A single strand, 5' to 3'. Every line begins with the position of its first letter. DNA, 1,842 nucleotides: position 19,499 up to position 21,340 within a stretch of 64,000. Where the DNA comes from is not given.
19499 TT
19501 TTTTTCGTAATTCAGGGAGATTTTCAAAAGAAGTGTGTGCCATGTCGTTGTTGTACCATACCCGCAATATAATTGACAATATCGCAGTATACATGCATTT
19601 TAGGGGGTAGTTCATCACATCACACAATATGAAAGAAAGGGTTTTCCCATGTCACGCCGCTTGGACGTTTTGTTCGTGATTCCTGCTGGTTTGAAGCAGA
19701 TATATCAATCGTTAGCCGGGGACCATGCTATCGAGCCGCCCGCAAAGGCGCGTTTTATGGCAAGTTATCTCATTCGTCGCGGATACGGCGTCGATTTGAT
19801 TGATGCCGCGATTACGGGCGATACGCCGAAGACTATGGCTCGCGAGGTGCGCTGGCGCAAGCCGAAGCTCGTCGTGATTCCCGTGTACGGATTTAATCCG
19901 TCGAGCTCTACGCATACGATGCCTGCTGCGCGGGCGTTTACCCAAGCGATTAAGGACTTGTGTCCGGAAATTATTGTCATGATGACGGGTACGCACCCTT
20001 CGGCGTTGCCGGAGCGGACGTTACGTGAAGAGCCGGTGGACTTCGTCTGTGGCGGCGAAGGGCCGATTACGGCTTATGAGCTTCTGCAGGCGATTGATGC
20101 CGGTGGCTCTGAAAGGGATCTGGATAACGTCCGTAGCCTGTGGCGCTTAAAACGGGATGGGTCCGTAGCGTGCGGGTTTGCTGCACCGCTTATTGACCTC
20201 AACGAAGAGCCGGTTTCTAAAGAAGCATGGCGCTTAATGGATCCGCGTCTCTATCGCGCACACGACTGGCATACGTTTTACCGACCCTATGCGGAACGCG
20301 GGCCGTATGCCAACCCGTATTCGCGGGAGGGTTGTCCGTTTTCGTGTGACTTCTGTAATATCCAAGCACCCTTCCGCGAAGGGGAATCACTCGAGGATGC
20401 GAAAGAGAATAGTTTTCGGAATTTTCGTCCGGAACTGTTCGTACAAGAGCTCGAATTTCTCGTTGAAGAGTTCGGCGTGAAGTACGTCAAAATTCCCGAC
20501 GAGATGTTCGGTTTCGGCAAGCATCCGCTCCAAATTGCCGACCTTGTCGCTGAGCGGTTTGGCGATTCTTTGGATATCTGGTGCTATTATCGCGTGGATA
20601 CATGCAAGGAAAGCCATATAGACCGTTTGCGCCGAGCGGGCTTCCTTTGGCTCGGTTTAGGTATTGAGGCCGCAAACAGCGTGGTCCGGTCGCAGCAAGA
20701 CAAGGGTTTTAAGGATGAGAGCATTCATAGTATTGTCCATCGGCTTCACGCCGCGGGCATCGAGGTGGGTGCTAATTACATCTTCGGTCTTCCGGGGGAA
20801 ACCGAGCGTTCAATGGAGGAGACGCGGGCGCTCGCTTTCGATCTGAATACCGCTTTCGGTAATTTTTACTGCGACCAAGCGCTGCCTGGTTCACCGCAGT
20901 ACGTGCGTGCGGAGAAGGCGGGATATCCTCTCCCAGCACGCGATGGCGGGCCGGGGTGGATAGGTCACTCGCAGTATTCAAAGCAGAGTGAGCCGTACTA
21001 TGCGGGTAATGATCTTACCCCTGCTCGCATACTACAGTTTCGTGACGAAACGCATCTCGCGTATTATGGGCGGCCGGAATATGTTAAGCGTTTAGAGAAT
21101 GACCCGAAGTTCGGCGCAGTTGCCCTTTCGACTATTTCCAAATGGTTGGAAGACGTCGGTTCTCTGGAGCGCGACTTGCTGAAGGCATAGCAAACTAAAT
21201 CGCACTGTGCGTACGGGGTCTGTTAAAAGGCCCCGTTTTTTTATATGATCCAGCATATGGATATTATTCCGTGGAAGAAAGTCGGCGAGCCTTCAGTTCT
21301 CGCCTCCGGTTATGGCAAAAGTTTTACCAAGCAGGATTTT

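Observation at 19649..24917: B12-radical SAM enzyme, class-I aminotransferase and ALS-like TPP enzyme inside a sugar cluster: a candidate branched or C-alkylated sugar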

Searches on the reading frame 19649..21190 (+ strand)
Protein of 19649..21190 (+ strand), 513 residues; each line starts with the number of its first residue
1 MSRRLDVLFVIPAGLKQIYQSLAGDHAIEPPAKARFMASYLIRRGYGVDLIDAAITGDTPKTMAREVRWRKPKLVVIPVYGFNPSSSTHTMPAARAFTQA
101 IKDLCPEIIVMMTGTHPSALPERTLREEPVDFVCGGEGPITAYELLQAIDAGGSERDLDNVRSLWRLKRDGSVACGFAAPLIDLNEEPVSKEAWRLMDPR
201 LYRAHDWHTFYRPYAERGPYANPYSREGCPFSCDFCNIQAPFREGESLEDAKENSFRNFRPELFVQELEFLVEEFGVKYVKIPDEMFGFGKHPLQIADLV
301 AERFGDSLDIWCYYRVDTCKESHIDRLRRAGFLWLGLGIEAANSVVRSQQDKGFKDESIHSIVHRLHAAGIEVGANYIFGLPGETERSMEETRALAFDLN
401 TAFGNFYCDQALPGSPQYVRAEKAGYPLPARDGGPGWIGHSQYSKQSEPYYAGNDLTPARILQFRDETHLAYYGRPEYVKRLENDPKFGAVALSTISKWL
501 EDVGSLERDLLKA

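Call 3: search_protein_families(library=pfam, proteins=[window:19649-21190:+])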
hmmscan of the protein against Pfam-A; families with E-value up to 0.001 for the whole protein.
window:19649-21190:+ (513 aa): 2 families
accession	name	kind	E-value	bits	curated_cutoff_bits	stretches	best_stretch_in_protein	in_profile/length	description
PF04055.27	Radical_SAM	-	1.1e-12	48.9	29.5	1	227-395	5-165/166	Radical SAM superfamily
PF02310.24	B12-binding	-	4.4e-12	46.3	32.1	1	30-145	13-120/121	B12 binding domain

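Call 5: search_protein_families(library=ncbifam, proteins=[window:19649-21190:+], max_evalue=0.00001)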
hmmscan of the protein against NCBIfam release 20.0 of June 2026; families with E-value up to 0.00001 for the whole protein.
window:19649-21190:+ (513 aa): 13 families
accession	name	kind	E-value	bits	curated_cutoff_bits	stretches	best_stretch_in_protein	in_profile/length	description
TIGR02026.1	BchE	equivalog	9.2e-29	100.6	481.35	1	30-400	21-366/497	magnesium-protoporphyrin IX monomethyl ester anaerobic oxidative cyclase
TIGR03471.1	HpnJ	equivalog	1.6e-21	76.7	577.6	1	86-426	76-392/472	hopanoid biosynthesis associated radical SAM protein HpnJ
TIGR04072.2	rSAM_ladder_B12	equivalog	3.6e-21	75.3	360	1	208-393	168-343/443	lipid biosynthesis B12-binding/radical SAM protein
NF038361.1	rSAM_Sden_1168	equivalog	1.2e-17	63.7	575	1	95-422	158-474/560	Sden_1168 family B12-binding radical SAM P-methyltransferase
TIGR04295.1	B12_rSAM_oligo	hypoth_equivalog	2.6e-16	59.3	400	1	36-354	30-316/422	TIGR04295 family B12-binding domain-containing radical SAM protein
TIGR04479.1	bcpD_PhpK_rSAM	subfamily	3.5e-15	55.4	600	1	218-395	239-405/504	PhpK family radical SAM P-methyltransferase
NF050148.1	rSAM_ApyD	equivalog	2.7e-13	49.2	750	1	227-393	206-360/645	RiPP biosynthesis radical SAM protein ApyD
TIGR04013.1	B12_SAM_MJ_1487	hypoth_equivalog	5.1e-12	45.3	251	0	76-239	45-170/382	TIGR04013 family B12-binding domain/radical SAM domain-containing protein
NF033712.0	B12_rSAM_KedN5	subfamily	9.4e-12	43.9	700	1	59-173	49-158/624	KedN5 family methylcobalamin-dependent radical SAM C-methyltransferase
TIGR03975.1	rSAM_ocin_1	subfamily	1.7e-11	43.4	281.85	1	253-392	287-423/606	RiPP maturation radical SAM C-methyltransferase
TIGR04385.1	B12_rSAM_cofa1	equivalog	2.3e-10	40.3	450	1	37-395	26-360/438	B12 lower ligand biosynthesis radical SAM protein BzaD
TIGR04014.1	B12_SAM_MJ_0865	equivalog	3.2e-10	39.4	360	1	314-400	251-337/434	methyl-coenzyme M reductase glutamine C-methyltransferase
NF033070.1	rSAM_AprD4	equivalog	2.1e-07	30.2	500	1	227-406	203-373/456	AprD4 family radical SAM diol-dehydratase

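Call 22: search_solved_structures(query=window:19649-21190:+, max_evalue=0.001)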
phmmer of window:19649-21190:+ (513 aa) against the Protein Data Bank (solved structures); distinct sequences matched with E-value up to 0.001: 3.
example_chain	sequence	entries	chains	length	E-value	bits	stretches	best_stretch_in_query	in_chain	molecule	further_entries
9ccb_A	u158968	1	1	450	1.3e-05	27.6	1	225-400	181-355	Radical SAM core domain-containing protein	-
6fd2_B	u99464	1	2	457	2e-05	27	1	213-409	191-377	Putative apramycin biosynthetic oxidoreductase 4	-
7kdx_A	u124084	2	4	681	0.0002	23.7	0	99-391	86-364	Methyltransferase TokK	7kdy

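Call 61: find_homologous_proteins(query=window:19649-21190:+, max_evalue=1e-40)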
Query window:19649-21190:+ (513 aa): 2342 proteins with E <= 1e-40 among 8000 candidates; the best 120 are listed.
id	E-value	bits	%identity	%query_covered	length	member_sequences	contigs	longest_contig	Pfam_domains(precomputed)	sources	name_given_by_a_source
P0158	0.0e+0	1104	92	100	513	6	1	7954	PF04055.28,PF02310.25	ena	-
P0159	7.2e-290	981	80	100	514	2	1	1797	PF04055.28,PF02310.25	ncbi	-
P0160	4.5e-285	965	80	100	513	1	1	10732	PF04055.28,PF02310.25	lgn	-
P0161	4.7e-285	965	79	100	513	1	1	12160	PF04055.28,PF02310.25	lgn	-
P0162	2.4e-277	939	78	100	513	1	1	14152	PF04055.28,PF02310.25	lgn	-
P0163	9.6e-276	934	77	100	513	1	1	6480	PF04055.28,PF02310.25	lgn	-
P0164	9.8e-266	901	74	100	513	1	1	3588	PF04055.28,PF02310.25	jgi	jgi:radical SAM superfamily enzyme YgiQ (UPF0313 family)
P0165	1.9e-265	900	75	100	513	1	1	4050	PF04055.28,PF02310.25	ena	-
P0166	2.4e-237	807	68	99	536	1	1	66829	PF04055.28,PF02310.25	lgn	-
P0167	1.5e-235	801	66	99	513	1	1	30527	PF04055.28,PF02310.25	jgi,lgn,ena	-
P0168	6.5e-234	796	66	99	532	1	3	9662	PF04055.28,PF02310.25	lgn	-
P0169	1.1e-218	746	64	99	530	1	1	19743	PF04055.28,PF02310.25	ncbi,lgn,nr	ncbi:MAG: cobalamin-dependent protein [bacterium]|nr:cobalamin-dependent protein [bacterium]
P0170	3.6e-216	737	64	100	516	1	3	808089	PF04055.28,PF02310.25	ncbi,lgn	-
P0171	9.9e-215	733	63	100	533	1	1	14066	PF04055.28,PF02310.25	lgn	-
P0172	2.1e-214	731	62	100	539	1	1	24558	PF04055.28,PF02310.25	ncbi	-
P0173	2.0e-212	725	61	99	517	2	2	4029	PF04055.28,PF02310.25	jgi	-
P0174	5.1e-212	724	61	99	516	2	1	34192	PF04055.28,PF02310.25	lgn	-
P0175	1.3e-210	719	60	99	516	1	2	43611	PF04055.28,PF02310.25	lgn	-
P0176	1.3e-210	719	61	100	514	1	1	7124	PF04055.28,PF02310.25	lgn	-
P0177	4.0e-210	717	60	99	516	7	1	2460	PF04055.28,PF02310.25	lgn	-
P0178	8.0e-210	716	60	100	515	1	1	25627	PF04055.28,PF02310.25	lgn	-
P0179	2.6e-209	715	62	100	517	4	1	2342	PF04055.28,PF02310.25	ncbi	-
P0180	3.8e-208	711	63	100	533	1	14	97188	PF04055.28,PF02310.25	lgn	-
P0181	4.3e-208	711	60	99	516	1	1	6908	PF04055.28,PF02310.25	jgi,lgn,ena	-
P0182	2.3e-205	702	60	100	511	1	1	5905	PF04055.28,PF02310.25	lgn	-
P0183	3.3e-204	698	61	99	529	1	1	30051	PF04055.28,PF02310.25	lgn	-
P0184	1.9e-202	692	61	98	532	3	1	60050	PF04055.28,PF02310.25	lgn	-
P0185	6.0e-202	690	58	100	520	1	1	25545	PF04055.28,PF02310.25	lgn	-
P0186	1.6e-201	689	60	99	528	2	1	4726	PF04055.28,PF02310.25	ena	-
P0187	3.7e-200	684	60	100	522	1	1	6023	PF04055.28,PF02310.25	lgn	-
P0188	3.8e-200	684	60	99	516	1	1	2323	PF04055.28,PF02310.25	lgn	-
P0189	5.7e-200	684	61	99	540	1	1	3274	PF04055.28,PF02310.25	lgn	-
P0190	5.8e-200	684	59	99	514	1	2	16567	PF04055.28,PF02310.25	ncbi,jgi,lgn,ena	-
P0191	2.5e-199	682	60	99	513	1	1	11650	PF04055.28,PF02310.25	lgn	-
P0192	3.8e-199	681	81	69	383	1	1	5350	PF04055.28,PF02310.25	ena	-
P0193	7.1e-199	680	60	100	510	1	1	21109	PF04055.28,PF02310.25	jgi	jgi:anaerobic magnesium-protoporphyrin IX monomethyl ester cyclase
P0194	8.7e-199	680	60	98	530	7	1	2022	PF04055.28,PF02310.25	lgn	-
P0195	4.6e-198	678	58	100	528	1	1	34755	PF04055.28,PF02310.25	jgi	jgi:anaerobic magnesium-protoporphyrin IX monomethyl ester cyclase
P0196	1.2e-197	676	60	97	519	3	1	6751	PF04055.28,PF02310.25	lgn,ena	-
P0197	1.8e-197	676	58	100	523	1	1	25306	PF04055.28,PF02310.25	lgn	-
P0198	2.0e-196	672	61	99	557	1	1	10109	PF04055.28,PF02310.25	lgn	-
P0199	2.4e-196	672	60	99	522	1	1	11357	PF04055.28,PF02310.25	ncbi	-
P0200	1.0e-195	670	59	99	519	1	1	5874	PF04055.28,PF02310.25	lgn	-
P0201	4.3e-195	668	60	99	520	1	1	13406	PF04055.28,PF02310.25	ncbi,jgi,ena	-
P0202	4.5e-195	668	59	99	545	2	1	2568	PF04055.28,PF02310.25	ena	-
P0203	3.4e-192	658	57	99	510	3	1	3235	PF04055.28,PF02310.25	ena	-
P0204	9.2e-191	653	58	99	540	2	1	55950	PF04055.28,PF02310.25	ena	-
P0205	5.3e-190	651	59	97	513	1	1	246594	PF04055.28,PF02310.25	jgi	jgi:anaerobic magnesium-protoporphyrin IX monomethyl ester cyclase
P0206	7.3e-188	644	57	99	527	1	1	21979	PF04055.28,PF02310.25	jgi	jgi:anaerobic magnesium-protoporphyrin IX monomethyl ester cyclase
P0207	2.5e-187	642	58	100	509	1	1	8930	PF04055.28,PF02310.25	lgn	-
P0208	1.3e-186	640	56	99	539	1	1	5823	PF04055.28,PF02310.25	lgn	-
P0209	2.3e-185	636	56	99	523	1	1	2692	PF04055.28,PF02310.25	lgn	-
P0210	7.2e-183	627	56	99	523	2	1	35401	PF04055.28,PF02310.25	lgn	-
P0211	4.0e-182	625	57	97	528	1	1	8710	PF04055.28,PF02310.25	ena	-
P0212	6.6e-182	624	56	99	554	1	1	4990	PF04055.28,PF02310.25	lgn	-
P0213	6.3e-180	618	54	99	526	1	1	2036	PF04055.28,PF02310.25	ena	-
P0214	2.8e-179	616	56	99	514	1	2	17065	PF04055.28,PF02310.25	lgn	-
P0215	1.5e-178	613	54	99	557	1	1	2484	PF04055.28,PF02310.25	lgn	-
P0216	4.5e-178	612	55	99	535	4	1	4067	PF04055.28,PF02310.25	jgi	-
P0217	1.9e-177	610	56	97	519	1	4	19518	PF04055.28,PF02310.25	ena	-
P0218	4.4e-176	605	56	99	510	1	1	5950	PF04055.28,PF02310.25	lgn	-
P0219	3.2e-173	596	56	99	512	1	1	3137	PF04055.28,PF02310.25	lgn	-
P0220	1.1e-172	594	54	99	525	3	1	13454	PF04055.28,PF02310.25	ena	-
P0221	6.6e-172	591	54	99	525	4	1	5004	PF04055.28,PF02310.25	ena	-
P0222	8.6e-172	591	54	99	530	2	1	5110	PF04055.28,PF02310.25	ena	-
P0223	1.3e-171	590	56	97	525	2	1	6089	PF04055.28,PF02310.25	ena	-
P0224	1.5e-171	590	54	99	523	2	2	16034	PF04055.28,PF02310.25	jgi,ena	-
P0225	3.2e-171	589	54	99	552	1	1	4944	PF04055.28,PF02310.25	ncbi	-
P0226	2.8e-169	583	52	99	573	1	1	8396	PF04055.28,PF02310.25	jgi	jgi:anaerobic magnesium-protoporphyrin IX monomethyl ester cyclase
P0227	4.4e-167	575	51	99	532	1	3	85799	PF04055.28,PF02310.25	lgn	-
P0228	5.0e-166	572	52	99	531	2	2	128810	PF04055.28,PF02310.25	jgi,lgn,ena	-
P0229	9.7e-162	558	51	99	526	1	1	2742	PF04055.28,PF02310.25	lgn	-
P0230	2.7e-161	556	51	100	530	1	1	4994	PF04055.28,PF02310.25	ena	-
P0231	3.4e-159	549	53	100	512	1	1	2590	PF04055.28,PF02310.25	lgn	-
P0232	5.1e-156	539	49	99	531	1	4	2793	PF04055.28,PF02310.25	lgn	-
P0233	5.2e-156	539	49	99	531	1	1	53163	PF04055.28,PF02310.25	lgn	-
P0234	8.0e-154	532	51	99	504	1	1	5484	PF04055.28,PF02310.25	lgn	-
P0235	1.4e-153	531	51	97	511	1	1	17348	PF04055.28,PF02310.25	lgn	-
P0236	4.9e-153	529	48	99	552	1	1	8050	PF04055.28,PF02310.25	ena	-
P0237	3.9e-152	526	52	94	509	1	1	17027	PF04055.28,PF02310.25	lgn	-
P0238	5.1e-149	516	49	97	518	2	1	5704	PF04055.28,PF02310.25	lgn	-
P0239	2.0e-147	510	50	99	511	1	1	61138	PF04055.28,PF02310.25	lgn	-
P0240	3.7e-146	506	48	100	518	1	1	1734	PF04055.28,PF02310.25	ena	-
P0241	6.1e-145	502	47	99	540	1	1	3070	PF04055.28,PF02310.25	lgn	-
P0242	8.7e-145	502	47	99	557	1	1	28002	PF04055.28,PF02310.25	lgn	-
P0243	3.4e-142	493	49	94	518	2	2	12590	PF04055.28,PF02310.25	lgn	-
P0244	2.9e-141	490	55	82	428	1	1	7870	PF04055.28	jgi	jgi:radical SAM superfamily enzyme YgiQ (UPF0313 family)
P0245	1.2e-139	485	55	62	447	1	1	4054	PF04055.28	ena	-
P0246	2.7e-139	484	47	99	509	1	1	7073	PF04055.28,PF02310.25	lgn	-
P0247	2.5e-138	480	47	100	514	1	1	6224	PF04055.28,PF02310.25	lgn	-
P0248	8.5e-136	472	46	99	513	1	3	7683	PF04055.28,PF02310.25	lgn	-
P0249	3.7e-134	467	45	99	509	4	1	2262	PF04055.28,PF02310.25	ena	-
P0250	3.3e-130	454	45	97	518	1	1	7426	PF04055.28,PF02310.25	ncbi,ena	-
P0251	1.8e-123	431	57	65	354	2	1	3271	PF04055.28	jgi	-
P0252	1.7e-122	428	44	99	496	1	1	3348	PF04055.28,PF02310.25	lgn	-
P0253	2.5e-120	421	43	99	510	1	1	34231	PF04055.28,PF02310.25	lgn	-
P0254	6.1e-120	420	44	99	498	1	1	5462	PF04055.28,PF02310.25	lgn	-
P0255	4.4e-118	414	43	96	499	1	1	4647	PF04055.28,PF02310.25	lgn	-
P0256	1.7e-117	412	46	95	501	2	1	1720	PF04055.28,PF02310.25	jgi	jgi:anaerobic magnesium-protoporphyrin IX monomethyl ester cyclase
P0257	2.2e-117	411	46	95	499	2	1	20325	PF04055.28,PF02310.25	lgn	-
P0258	5.4e-117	410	43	99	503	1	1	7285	PF04055.28,PF02310.25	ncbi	-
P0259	9.6e-116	406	45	95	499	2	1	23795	PF04055.28,PF02310.25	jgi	jgi:anaerobic magnesium-protoporphyrin IX monomethyl ester cyclase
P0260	1.2e-115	406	44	99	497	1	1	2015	PF04055.28,PF02310.25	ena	-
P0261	1.5e-115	405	42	97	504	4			PF04055.28,PF02310.25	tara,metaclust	tara:strand:+ start:2535 stop:4049 length:1515 start_codon:yes stop_codon:yes gene_type:complete|met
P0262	4.2e-115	404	44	96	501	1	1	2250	PF04055.28,PF02310.25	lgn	-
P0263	2.3e-114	401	44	95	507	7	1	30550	PF04055.28,PF02310.25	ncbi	-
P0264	2.6e-114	401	44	99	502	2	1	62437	PF04055.28,PF02310.25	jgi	jgi:radical SAM superfamily enzyme YgiQ (UPF0313 family)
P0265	2.9e-114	401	44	95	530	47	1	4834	PF04055.28,PF02310.25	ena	-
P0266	3.0e-114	401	42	99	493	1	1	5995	PF04055.28,PF02310.25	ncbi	-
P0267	4.0e-114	401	44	96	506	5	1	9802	PF04055.28,PF02310.25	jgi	-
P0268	7.9e-114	400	44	92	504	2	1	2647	PF04055.28,PF02310.25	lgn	-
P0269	8.2e-114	400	44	95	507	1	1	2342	PF04055.28,PF02310.25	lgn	-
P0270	9.2e-114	399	43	95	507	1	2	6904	PF04055.28,PF02310.25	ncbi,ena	-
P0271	9.6e-114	399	44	95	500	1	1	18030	PF04055.28,PF02310.25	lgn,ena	-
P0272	1.2e-113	399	45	97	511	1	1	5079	PF04055.28,PF02310.25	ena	-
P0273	1.9e-113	398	44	96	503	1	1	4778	PF04055.28,PF02310.25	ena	-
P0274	2.5e-113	398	43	95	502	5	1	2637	PF04055.28,PF02310.25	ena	-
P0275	2.6e-113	398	44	95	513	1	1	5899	PF04055.28,PF02310.25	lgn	-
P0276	3.2e-113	398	43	94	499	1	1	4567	PF04055.28,PF02310.25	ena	-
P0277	3.3e-113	398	44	97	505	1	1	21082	PF04055.28,PF02310.25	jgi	jgi:anaerobic magnesium-protoporphyrin IX monomethyl ester cyclase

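Call 62: find_encoding_contigs(protein=P0166, flank=9000, max_places=1)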
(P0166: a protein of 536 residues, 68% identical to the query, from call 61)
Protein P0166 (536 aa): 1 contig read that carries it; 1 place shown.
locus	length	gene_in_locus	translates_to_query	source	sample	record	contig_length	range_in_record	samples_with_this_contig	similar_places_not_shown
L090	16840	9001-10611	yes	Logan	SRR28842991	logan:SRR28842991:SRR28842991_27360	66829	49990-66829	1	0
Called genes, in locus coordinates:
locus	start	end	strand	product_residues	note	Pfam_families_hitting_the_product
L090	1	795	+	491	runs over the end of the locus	PF04932:Wzy_C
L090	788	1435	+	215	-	-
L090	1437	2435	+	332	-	PF01370:Epimerase, PF04321:RmlD_sub_bind (weak), PF16363:GDP_Man_Dehyd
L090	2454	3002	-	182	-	PF00293:NUDIX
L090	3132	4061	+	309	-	PF01073:3Beta_HSD, PF01370:Epimerase, PF16363:GDP_Man_Dehyd, PF13460:NAD_binding_10 (weak)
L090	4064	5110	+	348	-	PF13524:Glyco_trans_1_2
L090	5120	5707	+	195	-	PF13580:SIS_2, PF01380:SIS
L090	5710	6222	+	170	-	PF00908:dTDP_sugar_isom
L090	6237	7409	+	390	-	PF01041:DegT_DnrJ_EryC1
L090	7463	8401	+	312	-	PF01073:3Beta_HSD, PF01370:Epimerase, PF02719:Polysacc_synt_2 (weak), PF04321:RmlD_sub_bind, PF05368:NmrA, PF13460:NAD_binding_10 (weak), PF16363:GDP_Man_Dehyd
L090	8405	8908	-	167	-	PF01467:CTP_transf_like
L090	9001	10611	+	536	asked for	PF02310:B12-binding, PF04055:Radical_SAM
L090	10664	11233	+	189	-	PF00293:NUDIX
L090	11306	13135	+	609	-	PF02776:TPP_enzyme_N, PF00205:TPP_enzyme_M, PF02775:TPP_enzyme_C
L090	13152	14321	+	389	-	PF00155:Aminotran_1_2, PF01041:DegT_DnrJ_EryC1, PF00266:Aminotran_5 (weak), PF01053:Cys_Met_Meta_PP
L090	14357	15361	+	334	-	PF00288:GHMP_kinases_N, PF08544:GHMP_kinases_C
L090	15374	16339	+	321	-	PF00535:Glycos_transf_2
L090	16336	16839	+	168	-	?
